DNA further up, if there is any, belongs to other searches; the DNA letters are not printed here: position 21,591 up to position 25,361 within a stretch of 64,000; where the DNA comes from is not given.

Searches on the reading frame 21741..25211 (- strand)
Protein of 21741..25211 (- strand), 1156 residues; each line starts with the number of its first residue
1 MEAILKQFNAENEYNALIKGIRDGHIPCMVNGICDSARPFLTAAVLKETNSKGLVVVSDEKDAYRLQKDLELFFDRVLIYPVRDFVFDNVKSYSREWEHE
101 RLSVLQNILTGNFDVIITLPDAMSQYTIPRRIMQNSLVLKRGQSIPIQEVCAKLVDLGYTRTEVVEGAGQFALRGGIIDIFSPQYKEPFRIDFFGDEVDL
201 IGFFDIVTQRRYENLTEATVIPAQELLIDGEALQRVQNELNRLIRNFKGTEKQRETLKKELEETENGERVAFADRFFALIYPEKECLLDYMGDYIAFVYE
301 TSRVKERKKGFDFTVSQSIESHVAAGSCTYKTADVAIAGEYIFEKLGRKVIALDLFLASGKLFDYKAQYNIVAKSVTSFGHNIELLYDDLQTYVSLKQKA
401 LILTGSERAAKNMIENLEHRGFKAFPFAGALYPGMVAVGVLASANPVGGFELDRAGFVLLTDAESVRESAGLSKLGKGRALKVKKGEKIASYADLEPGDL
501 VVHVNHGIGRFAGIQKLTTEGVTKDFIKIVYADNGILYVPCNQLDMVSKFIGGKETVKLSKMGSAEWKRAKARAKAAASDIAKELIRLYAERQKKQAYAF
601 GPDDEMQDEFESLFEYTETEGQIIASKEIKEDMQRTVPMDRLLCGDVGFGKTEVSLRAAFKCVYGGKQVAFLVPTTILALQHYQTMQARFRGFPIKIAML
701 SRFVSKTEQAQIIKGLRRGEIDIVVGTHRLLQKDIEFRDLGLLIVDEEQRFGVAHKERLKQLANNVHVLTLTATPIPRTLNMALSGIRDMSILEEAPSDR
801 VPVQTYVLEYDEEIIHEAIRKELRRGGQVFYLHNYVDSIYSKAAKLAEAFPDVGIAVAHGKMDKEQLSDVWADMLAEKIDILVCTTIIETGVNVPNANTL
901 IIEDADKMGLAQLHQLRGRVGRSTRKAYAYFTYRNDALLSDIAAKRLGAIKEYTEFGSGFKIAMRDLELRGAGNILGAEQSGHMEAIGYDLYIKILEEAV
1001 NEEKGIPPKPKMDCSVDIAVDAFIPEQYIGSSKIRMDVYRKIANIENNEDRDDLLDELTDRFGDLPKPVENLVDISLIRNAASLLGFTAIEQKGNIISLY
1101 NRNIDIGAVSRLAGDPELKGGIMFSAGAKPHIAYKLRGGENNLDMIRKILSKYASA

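Call 52: search_protein_families(library=pfam, proteins=[window:21741-25211:-], max_evalue=0.00001)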
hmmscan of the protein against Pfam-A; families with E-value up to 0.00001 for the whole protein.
window:21741-25211:- (1156 aa): 6 families
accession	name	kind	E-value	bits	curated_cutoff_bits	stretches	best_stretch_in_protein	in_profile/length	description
PF17757.6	UvrB_inter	-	8.7e-26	90.3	22.9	1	137-225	1-90/91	UvrB interaction domain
PF03461.20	TRCF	-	2.2e-25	89.2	25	1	1019-1100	2-83/95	TRCF domain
PF00270.35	DEAD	-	6.2e-25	88.3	26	1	639-781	15-165/167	DEAD/DEAH box helicase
PF02559.22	CarD_TRCF_RID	-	5.7e-21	74.8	23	1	495-551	1-57/57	CarD-like/TRCF RID domain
PF00271.37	Helicase_C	-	6.7e-21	75.1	23.5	1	818-923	5-109/110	Helicase conserved C-terminal domain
PF04851.21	ResIII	-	2e-09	38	22.5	1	620-775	6-162/164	Type III restriction enzyme, res subunit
